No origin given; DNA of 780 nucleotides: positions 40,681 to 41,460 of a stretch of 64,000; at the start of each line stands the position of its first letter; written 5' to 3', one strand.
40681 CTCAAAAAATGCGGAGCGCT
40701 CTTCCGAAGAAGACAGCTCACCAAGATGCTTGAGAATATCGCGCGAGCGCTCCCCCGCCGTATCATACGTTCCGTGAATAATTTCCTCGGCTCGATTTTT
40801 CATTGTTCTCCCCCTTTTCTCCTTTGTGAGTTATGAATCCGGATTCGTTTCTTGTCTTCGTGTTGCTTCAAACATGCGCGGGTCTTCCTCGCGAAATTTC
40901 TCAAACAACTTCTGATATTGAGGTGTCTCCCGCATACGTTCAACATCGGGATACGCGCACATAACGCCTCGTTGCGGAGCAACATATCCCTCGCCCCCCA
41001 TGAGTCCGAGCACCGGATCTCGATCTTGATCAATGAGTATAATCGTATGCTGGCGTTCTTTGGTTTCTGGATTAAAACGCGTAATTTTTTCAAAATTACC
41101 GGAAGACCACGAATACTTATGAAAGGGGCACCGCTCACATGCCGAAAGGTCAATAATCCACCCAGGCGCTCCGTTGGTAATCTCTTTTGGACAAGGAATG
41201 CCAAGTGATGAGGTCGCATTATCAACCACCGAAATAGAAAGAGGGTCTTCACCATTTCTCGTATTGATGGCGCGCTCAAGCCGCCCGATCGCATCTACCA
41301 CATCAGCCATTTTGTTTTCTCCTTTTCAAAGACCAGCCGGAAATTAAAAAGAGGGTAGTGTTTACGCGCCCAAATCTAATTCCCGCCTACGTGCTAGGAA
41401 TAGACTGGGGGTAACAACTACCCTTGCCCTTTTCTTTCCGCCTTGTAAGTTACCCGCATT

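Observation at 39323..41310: Three strong-RBS genes of unknown function embedded between pafA and prcBA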

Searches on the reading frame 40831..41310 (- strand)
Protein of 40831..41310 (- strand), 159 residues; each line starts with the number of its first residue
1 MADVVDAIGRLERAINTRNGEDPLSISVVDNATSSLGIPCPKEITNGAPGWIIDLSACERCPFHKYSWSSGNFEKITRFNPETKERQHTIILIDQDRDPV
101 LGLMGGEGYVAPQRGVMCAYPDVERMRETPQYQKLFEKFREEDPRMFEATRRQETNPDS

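Call 5: search_protein_families(library=pfam, proteins=[window:40831-41310:-], max_evalue=1)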
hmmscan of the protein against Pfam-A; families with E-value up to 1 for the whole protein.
window:40831-41310:- (159 aa): 0 families

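Call 8: search_protein_families(library=ncbifam, proteins=[window:40831-41310:-], max_evalue=1)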
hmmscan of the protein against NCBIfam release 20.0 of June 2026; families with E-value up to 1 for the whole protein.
window:40831-41310:- (159 aa): 0 families

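Call 11: search_solved_structures(query=window:40831-41310:-, max_evalue=10)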
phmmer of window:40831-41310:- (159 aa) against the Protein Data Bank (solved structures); distinct sequences matched with E-value up to 10: 0.

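Call 14: find_homologous_proteins(query=window:40831-41310:-)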
Query window:40831-41310:- (159 aa): 3 proteins with E <= 0.001 among 13 candidates.
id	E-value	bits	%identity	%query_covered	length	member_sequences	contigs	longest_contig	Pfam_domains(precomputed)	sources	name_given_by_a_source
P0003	8.4e-104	362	99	100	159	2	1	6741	-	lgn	-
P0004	3.5e-79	282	79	100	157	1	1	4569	-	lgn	-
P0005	4.8e-73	262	72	98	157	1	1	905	-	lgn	-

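Call 15: find_encoding_contigs(protein=P0004, flank=10000)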
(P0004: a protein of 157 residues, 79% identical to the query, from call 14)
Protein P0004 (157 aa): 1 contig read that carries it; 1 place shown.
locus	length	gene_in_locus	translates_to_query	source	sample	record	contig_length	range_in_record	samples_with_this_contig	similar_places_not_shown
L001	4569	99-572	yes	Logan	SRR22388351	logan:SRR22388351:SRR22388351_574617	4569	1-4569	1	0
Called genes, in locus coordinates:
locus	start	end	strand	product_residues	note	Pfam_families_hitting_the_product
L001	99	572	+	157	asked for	-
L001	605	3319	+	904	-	PF00004:AAA, PF07728:AAA_5 (weak), PF22667:Lon_lid, PF05362:Lon_C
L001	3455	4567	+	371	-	?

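Call 16: find_encoding_contigs(protein=P0005, flank=10000)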
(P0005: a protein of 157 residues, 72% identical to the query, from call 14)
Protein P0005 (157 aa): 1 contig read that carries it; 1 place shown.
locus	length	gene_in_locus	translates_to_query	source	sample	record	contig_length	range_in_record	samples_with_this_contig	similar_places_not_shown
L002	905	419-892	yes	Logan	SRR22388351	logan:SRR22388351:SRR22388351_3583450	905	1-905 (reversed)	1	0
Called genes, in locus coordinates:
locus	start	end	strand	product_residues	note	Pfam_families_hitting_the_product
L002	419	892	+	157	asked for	-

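Call 23: find_related_loci(query=A1, collection=genome_contigs, flank=10000)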
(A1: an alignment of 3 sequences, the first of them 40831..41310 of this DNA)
Query A1 (159 aa) in genome_contigs; peptide patterns used: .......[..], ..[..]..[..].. (x = any residue, [..] = any of these).
422 stretches matched a pattern, but none encodes a relative of the query by tblastn (E <= 1e-3).

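Call 24: find_related_loci(query=A1, collection=metagenome_contigs, flank=10000)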
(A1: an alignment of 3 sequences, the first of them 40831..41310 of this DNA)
Query A1 (159 aa) in metagenome_contigs; peptide patterns used: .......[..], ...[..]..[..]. (x = any residue, [..] = any of these).
424 stretches matched a pattern, but none encodes a relative of the query by tblastn (E <= 1e-3).

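Call 33: search_protein_families(library=phrogs, proteins=[window:40831-41310:-], max_evalue=1)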
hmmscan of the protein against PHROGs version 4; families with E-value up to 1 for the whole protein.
window:40831-41310:- (159 aa): 0 families

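Call 34: search_protein_families(library=padloc, proteins=[window:40831-41310:-], max_evalue=1)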
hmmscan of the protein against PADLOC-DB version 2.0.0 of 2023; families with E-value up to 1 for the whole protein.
window:40831-41310:- (159 aa): 2 families
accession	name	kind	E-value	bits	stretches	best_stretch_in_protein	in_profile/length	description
PDLC01669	Cas12e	-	0.038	9.9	1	52-91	663-702/967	CAS-V-E; effector__SPE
PDLC01671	Cas12e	-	0.038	9.9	1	52-91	663-702/967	Cas12e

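Call 36: search_protein_families(library=pfam, proteins=[L001:605-3319:+, L001:3455-4567:+], max_evalue=0.001)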
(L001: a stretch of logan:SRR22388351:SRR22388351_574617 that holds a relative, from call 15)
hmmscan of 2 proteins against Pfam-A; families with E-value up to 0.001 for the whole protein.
L001:605-3319:+ (904 aa): 7 families
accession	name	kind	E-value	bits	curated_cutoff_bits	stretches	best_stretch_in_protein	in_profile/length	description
PF05362.19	Lon_C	-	9.9e-55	185.7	21.1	1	679-883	2-203/205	Lon protease (S16) C-terminal proteolytic domain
PF00004.35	AAA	-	1.2e-24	87.7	21.2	1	454-591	1-126/131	ATPase family associated with various cellular activities (AAA)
PF22667.2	Lon_lid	-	2.9e-13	49.7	27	1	627-669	10-52/57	Lon protease AAA+ ATPase lid domain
PF07728.20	AAA_5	-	6.9e-07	29.8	22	1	454-587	2-138/139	AAA domain (dynein-related subfamily)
PF13541.12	ChlI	-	0.0003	21.1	27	1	723-848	2-121/121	Subunit ChlI of Mg-chelatase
PF13191.12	AAA_16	-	0.00031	21.7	32.6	1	436-484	8-57/167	AAA ATPase domain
PF13401.12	AAA_22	-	0.00094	19.9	27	0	452-544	6-102/130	AAA domain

L001:3455-4567:+ (371 aa): 0 families

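Call 58: search_protein_families(library=ncbifam, proteins=[L001:605-3319:+], max_evalue=0.00001)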
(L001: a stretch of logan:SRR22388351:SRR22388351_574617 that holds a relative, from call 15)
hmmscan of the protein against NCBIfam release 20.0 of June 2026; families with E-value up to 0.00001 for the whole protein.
L001:605-3319:+ (904 aa): 7 families
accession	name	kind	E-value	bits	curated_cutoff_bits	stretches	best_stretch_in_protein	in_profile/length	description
TIGR00763.1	lon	equivalog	7.2e-195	649.8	608.05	1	97-881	8-793/795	endopeptidase La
NF008053.0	PRK10787.1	equivalog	2e-157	525.6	891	1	309-885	220-773/784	endopeptidase La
TIGR00764.1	lon_rel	equivalog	5.1e-20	71.6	516.6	1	721-897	441-607/608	ATP-dependent protease LonB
TIGR02902.1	spore_lonB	equivalog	2.3e-18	66.1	723.3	1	768-882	424-530/531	ATP-dependent protease LonB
TIGR02903.1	spore_lon_C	equivalog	4.2e-17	61.9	678.8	1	632-858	375-598/615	Lon family ATP-dependent protease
TIGR02653.1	Lon_rel_chp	hypoth_equivalog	1.5e-09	36.8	628.25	1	703-857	494-650/675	protease Lon-related BREX system protein BrxL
NF003229.0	PRK04195.1-5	equivalog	1.5e-06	27.2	280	1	433-536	26-119/413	replication factor C large subunit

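Call 62: list_cluster_members(proteins=[window:40831-41310:-, window:40084-40803:-, window:39323-40063:-, P0006, window:41535-43151:-, window:43306-43521:-])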
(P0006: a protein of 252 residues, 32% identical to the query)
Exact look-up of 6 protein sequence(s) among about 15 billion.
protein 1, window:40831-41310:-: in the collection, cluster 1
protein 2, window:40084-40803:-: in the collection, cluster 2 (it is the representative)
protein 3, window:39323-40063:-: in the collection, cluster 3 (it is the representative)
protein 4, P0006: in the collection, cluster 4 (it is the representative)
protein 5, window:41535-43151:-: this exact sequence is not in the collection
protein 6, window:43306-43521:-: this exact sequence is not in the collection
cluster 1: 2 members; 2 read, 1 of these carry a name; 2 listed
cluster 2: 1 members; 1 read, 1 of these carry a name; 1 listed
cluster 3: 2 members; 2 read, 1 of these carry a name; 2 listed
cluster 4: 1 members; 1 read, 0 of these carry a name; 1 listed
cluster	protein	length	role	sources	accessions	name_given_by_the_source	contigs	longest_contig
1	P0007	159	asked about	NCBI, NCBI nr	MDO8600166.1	MAG: hypothetical protein Q7R73_00915 [bacterium] | hypothetical protein [bacterium]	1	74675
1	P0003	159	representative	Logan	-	-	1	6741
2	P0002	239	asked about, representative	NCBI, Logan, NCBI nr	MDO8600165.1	MAG: hypothetical protein Q7R73_00910 [bacterium] | hypothetical protein [bacterium]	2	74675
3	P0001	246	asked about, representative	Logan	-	-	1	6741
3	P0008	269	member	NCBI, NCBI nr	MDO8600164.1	MAG: hypothetical protein Q7R73_00905 [bacterium] | hypothetical protein [bacterium]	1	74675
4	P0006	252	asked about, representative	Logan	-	-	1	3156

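Call 65: predict_structure(alignment_id=A1)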
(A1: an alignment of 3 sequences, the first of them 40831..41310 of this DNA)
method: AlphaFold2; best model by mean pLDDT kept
length: 159 residues; sequences in the alignment: 3
mean_pLDDT: 38.7   pTM: 0.27
mean pLDDT of the five models: 38.7, 36.7, 34.6, 34.3, 33.9
residues with pLDDT >= 90: 0; 70-90: 0; 50-70: 15; < 50: 144
segments of 3 or more residues with pLDDT < 50: 1-64, 66-68, 76-136, 150-159
pLDDT, mean of each block of 10 residues (from residue 1): 29 31 34 27 32 43 48 47 44 40 28 32 42 48 53 42
secondary structure, 60 per line:
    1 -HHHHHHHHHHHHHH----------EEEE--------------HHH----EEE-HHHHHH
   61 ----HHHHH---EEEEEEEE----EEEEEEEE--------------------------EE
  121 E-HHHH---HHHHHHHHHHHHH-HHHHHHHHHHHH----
elements in order: H2-15 E26-29 E51-53 H55-60 H65-69 E73-80 E85-92 E119-121 H123-126 H130-142 H144-155

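Call 77: search_dna_similar(query=window:40831-41310:-, collection=phages, mode=protein, max_evalue=0.01, max_rows=5)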
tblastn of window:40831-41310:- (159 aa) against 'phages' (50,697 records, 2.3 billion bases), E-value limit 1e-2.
No match.

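Call 80: search_dna_similar(query=window:40831-41310:-, collection=plasmids, mode=protein, max_evalue=0.01, max_rows=5)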
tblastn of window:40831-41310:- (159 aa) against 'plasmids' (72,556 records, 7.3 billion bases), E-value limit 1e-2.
No match.

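Call 91: find_related_loci(query=A1, collection=viral_contigs, flank=10000)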
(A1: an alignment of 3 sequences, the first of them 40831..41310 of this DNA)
Query A1 (159 aa) in viral_contigs; peptide patterns used: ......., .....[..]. (x = any residue, [..] = any of these).
119 stretches matched a pattern, but none encodes a relative of the query by tblastn (E <= 1e-3).
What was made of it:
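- Tried and rejected: The A profile against viral contigs found nothing (call 91).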
